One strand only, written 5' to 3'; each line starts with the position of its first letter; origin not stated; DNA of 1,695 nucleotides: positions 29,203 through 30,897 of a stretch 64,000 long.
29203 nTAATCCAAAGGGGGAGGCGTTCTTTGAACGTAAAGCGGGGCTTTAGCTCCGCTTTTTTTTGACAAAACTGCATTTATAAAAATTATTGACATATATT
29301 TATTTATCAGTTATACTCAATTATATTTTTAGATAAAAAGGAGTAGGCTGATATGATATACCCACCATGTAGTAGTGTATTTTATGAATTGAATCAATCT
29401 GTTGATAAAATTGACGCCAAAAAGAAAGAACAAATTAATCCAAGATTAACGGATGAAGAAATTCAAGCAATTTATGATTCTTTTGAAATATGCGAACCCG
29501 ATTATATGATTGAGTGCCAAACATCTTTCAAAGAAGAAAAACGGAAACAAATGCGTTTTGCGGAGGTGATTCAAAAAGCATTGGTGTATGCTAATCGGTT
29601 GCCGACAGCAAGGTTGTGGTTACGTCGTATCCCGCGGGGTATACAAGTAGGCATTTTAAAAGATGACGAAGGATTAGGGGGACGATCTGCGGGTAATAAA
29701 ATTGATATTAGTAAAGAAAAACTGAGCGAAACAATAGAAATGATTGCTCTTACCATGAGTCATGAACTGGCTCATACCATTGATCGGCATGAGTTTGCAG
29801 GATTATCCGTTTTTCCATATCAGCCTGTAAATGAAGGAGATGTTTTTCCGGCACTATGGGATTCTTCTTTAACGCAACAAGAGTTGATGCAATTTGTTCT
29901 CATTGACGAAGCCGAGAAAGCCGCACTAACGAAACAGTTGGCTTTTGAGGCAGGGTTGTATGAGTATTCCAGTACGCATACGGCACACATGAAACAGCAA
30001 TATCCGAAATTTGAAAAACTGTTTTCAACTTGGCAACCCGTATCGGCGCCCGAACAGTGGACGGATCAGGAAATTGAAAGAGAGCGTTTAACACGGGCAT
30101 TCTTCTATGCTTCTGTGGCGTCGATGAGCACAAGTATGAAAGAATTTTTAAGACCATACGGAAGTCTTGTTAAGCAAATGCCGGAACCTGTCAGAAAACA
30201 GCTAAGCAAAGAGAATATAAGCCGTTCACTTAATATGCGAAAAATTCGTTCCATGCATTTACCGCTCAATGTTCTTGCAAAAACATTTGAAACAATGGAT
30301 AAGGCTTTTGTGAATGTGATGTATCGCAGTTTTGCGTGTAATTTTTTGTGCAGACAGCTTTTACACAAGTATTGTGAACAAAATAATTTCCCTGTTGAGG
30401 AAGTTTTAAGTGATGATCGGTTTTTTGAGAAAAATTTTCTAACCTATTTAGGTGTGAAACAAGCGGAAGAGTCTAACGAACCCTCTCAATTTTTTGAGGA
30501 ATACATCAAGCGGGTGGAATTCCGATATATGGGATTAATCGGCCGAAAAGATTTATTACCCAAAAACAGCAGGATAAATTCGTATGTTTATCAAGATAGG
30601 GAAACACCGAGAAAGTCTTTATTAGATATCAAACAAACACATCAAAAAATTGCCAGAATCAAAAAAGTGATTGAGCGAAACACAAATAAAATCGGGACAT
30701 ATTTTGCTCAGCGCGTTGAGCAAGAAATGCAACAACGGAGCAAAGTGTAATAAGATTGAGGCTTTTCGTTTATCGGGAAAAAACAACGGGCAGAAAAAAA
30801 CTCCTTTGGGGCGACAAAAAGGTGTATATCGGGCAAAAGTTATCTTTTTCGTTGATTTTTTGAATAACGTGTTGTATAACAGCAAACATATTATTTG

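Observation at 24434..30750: AT-rich block of signal-peptide-less candidate secreted effectors, including a paralogous pair with a near-identical Glu-rich C-terminal 56 aa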

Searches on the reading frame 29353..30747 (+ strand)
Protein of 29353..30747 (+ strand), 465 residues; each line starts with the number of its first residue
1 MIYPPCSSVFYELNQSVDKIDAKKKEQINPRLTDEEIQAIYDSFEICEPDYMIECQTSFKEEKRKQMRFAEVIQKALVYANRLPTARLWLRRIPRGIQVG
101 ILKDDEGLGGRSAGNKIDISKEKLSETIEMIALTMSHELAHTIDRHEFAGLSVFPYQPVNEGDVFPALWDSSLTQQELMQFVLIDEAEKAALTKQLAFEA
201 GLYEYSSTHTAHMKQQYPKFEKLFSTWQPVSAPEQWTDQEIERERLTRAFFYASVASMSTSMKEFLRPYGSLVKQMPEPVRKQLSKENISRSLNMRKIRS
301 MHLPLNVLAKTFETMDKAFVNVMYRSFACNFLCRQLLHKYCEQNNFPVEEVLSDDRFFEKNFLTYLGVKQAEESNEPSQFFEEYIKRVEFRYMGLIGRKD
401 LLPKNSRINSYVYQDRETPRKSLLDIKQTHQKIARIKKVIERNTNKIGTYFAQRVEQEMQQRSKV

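Call 5: search_protein_families(library=pfam, proteins=[window:29353-30747:+], max_evalue=1)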
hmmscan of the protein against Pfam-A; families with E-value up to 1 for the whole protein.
window:29353-30747:+ (465 aa): 0 families

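Call 25: find_homologous_proteins(query=window:29353-30747:+, max_evalue=0.001)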
Query window:29353-30747:+ (465 aa): 9 proteins with E <= 0.001 among 4486 candidates.
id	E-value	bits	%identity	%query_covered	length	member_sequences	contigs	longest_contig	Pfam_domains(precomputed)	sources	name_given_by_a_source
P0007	0.0e+0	1012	96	100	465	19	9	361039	-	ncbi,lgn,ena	-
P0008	3.3e-171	588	96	59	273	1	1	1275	-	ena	-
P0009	6.6e-112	393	43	100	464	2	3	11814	-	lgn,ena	-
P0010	3.0e-102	361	41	98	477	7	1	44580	-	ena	-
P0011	3.7e-94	335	36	99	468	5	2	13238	-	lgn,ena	-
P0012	6.0e-69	251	33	99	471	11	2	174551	-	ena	-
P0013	4.2e-68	249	36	91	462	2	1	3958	-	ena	-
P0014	3.3e-66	242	35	95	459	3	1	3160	-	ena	-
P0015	5.6e-66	242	35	97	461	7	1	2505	-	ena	-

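Call 26: search_protein_families(library=phrogs, proteins=[window:29353-30747:+], max_evalue=0.1)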
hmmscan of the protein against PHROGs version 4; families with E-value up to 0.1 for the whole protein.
window:29353-30747:+ (465 aa): 0 families

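Call 27: search_protein_families(library=padloc, proteins=[window:29353-30747:+], max_evalue=0.1)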
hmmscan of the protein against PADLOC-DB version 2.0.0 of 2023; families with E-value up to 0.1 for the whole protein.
window:29353-30747:+ (465 aa): 0 families

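Call 30: find_encoding_contigs(protein=P0012, flank=10000, max_places=3)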
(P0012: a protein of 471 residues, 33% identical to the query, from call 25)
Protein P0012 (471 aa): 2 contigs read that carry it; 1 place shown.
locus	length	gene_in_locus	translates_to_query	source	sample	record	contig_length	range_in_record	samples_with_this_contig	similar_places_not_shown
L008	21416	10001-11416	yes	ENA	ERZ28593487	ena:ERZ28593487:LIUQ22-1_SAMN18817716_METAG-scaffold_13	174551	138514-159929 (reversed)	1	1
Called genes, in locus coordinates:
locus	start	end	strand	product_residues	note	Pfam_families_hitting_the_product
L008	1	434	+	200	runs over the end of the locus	PF00881:Nitroreductase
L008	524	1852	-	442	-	PF01134:GIDA, PF01266:DAO (weak)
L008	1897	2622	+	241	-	PF08238:Sel1 (weak)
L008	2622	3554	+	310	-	PF01207:Dus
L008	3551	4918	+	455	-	PF00070:Pyr_redox (faint), PF01488:Shikimate_DH (faint), PF02254:TrkA_N, PF03435:Sacchrp_dh_NADP (faint), PF03807:F420_oxidored (faint), PF02080:TrkA_C, PF02254:TrkA_N, PF02080:TrkA_C, +1 more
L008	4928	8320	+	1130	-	PF17757:UvrB_inter, PF21132:MFD_D3 (weak), PF02559:CarD_TRCF_RID, PF00270:DEAD, PF04851:ResIII (weak), PF00271:Helicase_C, PF03461:TRCF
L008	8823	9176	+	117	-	-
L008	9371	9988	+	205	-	PF01330:RuvA_N, PF14520:HHH_5, PF07499:RuvA_C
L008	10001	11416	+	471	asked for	-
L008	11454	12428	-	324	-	PF01073:3Beta_HSD, PF01370:Epimerase, PF02719:Polysacc_synt_2, PF04321:RmlD_sub_bind, PF05368:NmrA, PF07993:NAD_binding_4 (faint), PF13460:NAD_binding_10, PF16363:GDP_Man_Dehyd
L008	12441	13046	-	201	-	PF00081:Sod_Fe_N, PF02777:Sod_Fe_C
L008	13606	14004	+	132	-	PF04355:BamE (weak)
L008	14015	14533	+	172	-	-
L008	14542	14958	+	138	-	-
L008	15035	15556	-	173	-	-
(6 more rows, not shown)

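Call 31: find_encoding_contigs(protein=P0010, flank=10000, max_places=3)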
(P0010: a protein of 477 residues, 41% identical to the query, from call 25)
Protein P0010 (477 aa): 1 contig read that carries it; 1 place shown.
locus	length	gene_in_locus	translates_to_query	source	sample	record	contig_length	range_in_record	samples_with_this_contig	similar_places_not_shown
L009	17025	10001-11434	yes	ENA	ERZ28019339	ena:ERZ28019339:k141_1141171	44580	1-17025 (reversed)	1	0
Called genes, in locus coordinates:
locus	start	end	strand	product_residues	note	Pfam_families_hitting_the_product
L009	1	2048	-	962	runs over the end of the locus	-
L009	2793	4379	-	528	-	PF00009:GTP_EFTU, PF01926:MMR_HSR1 (weak), PF22042:EF-G_D2, PF03144:GTP_EFTU_D2, PF16658:RF3_C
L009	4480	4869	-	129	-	-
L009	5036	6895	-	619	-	PF25225:DUF7843, PF13387:Lnb_N, PF25222:DUF7840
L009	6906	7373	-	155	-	PF11220:DUF3015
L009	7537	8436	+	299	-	-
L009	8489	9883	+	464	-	PF08238:Sel1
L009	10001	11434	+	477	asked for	-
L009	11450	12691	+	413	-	PF03572:Peptidase_S41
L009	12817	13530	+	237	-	-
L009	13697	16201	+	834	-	PF00133:tRNA-synt_1, PF09334:tRNA-synt_1g, PF13603:tRNA-synt_1_2, PF08264:Anticodon_1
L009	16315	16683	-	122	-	-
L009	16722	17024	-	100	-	?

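Call 49: predict_structure(alignment_id=A3)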
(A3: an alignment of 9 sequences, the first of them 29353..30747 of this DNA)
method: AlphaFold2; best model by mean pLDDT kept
length: 465 residues; sequences in the alignment: 9
mean_pLDDT: 73.7   pTM: 0.74
mean pLDDT of the five models: 73.7, 73.2, 70.6, 70.3, 50.8
residues with pLDDT >= 90: 86; 70-90: 210; 50-70: 108; < 50: 61
segments of 3 or more residues with pLDDT < 50: 1-8, 148-155, 289-292, 358-360, 362-373, 407-425
pLDDT, mean of each block of 10 residues (from residue 1): 45 55 71 89 93 88 89 95 86 83 75 85 90 90 61 46 53 75 83 89 83 92 90 83 89 89 83 81 62 64 81 77 73 67 64 50 44 63 85 86 63 44 50 62 64 70 50
secondary structure, 60 per line:
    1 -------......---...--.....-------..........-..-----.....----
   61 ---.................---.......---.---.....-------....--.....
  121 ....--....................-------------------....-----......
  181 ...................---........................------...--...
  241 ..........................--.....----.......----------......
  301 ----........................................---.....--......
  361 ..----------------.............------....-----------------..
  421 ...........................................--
elements in order: H9-13 H22-26 H34-43 E52-56 E64-68 H69-80 H84-90 E98-102 E110-113 E116-120 H121-124 H128-146 H166-169 H175-199 H203-226 H238-266 H269-273 H278-284 H295-300 H305-344 H348-352 H355-362 H379-391 H398-401 H419-463

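Call 72: search_protein_families(library=ncbifam, proteins=[window:29353-30747:+], max_evalue=0.1)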
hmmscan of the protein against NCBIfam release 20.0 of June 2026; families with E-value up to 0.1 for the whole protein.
window:29353-30747:+ (465 aa): 0 families

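Call 73: search_solved_structures(query=A3, max_evalue=10)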
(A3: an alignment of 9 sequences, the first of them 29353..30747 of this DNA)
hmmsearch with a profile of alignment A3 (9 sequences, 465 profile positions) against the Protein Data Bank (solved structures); distinct sequences matched with E-value up to 10: 2.
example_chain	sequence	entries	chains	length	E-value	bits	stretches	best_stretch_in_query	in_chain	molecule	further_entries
9oox_L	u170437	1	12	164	0.029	16.4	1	287-370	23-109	ring interacting pore 1 (Rip1)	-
2rsy_B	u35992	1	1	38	0.84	11.6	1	19-44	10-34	Phosphoprotein associated with glycosphingolipid-enriched microdomains 1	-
